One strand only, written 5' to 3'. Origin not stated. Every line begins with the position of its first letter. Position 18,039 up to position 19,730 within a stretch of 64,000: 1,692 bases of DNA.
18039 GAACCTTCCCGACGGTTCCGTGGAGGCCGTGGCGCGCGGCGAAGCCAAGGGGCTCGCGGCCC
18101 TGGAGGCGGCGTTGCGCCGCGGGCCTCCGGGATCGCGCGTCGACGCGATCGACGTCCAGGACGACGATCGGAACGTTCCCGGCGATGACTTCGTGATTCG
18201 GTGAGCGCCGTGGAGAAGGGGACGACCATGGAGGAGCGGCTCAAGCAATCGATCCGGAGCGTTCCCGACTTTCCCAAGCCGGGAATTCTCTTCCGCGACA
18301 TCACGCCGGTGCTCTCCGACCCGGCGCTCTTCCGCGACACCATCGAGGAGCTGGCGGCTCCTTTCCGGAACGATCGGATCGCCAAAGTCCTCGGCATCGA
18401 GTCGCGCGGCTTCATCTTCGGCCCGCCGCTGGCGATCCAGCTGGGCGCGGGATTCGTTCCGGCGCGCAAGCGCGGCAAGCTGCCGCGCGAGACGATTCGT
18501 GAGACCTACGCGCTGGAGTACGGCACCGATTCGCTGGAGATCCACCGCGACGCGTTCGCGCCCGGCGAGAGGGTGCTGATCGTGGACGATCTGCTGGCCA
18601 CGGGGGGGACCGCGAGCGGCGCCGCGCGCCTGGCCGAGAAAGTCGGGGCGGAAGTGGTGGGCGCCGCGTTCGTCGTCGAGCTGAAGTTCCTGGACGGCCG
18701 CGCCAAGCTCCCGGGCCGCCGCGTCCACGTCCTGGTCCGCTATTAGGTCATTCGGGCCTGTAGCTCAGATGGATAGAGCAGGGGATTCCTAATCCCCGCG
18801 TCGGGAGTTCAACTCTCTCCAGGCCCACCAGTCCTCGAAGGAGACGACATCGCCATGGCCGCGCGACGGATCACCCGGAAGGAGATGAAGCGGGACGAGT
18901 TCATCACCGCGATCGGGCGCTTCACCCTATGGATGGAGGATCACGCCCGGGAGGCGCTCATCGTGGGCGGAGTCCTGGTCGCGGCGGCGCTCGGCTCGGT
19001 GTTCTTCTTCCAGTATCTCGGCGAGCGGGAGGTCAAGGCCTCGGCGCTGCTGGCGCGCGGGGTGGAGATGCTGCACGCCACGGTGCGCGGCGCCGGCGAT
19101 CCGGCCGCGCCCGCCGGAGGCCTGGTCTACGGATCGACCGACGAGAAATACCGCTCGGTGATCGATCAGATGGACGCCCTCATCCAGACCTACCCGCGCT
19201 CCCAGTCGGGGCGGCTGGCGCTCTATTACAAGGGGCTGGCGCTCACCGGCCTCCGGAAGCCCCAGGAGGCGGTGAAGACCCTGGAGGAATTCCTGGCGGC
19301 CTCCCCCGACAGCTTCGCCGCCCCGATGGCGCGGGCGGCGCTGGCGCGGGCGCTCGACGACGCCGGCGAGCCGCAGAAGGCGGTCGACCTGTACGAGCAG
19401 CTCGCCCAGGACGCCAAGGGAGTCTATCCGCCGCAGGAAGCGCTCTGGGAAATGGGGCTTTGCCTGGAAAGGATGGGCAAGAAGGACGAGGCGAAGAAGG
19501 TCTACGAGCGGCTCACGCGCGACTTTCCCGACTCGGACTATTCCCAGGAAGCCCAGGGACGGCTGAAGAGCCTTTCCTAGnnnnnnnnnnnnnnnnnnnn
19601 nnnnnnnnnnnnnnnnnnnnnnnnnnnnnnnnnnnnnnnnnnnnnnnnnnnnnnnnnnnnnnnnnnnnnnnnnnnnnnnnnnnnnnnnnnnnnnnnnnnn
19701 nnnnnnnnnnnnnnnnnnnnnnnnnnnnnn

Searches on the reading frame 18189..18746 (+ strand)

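Call 72: search_protein_families(library=pfam, proteins=[window:18189-18746:+], max_evalue=0.00001)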
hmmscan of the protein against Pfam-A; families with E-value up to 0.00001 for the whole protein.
window:18189-18746:+ (185 aa): 1 family
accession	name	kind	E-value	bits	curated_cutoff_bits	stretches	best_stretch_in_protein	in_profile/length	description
PF00156.33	Pribosyltran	-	3.7e-14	52.8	26.3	1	52-163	15-124/158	Phosphoribosyl transferase domain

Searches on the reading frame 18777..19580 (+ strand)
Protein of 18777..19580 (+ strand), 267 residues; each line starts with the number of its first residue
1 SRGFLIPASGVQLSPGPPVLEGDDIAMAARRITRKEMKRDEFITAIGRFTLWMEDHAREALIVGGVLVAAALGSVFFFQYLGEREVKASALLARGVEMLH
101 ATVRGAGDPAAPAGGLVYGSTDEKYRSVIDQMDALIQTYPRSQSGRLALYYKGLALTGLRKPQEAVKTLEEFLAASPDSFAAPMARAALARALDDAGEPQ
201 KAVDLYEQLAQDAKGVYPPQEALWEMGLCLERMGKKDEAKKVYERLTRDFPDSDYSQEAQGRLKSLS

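Call 72: search_protein_families(library=pfam, proteins=[window:18777-19580:+], max_evalue=0.00001)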
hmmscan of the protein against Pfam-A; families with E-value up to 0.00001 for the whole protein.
window:18777-19580:+ (267 aa): 9 families
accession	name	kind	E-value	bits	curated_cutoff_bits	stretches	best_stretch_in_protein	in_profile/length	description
PF13174.12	TPR_6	-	2e-17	63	26.3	1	221-253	1-33/33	Tetratricopeptide repeat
PF07719.23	TPR_2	-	5.5e-13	48.4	27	0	221-252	2-33/34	Tetratricopeptide repeat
PF13428.12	TPR_14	-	1.7e-12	47.1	23.5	0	221-261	2-42/44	Tetratricopeptide repeat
PF13432.12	TPR_16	-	6.6e-12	46.1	32.7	0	188-253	2-64/65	Tetratricopeptide repeat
PF14559.12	TPR_19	-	2.6e-09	37.7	25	1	195-260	3-65/68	Tetratricopeptide repeat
PF13176.12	TPR_7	-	9.9e-08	31.9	27.9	0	187-210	3-26/36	Tetratricopeptide repeat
PF13181.12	TPR_8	-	2e-07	31.1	25.7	0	221-247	2-28/34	Tetratricopeptide repeat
PF13424.12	TPR_12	-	2.4e-07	31.3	30.1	0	148-208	5-70/77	Tetratricopeptide repeat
PF00515.34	TPR_1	-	3.8e-07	30.1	27.8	0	226-245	7-26/34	Tetratricopeptide repeat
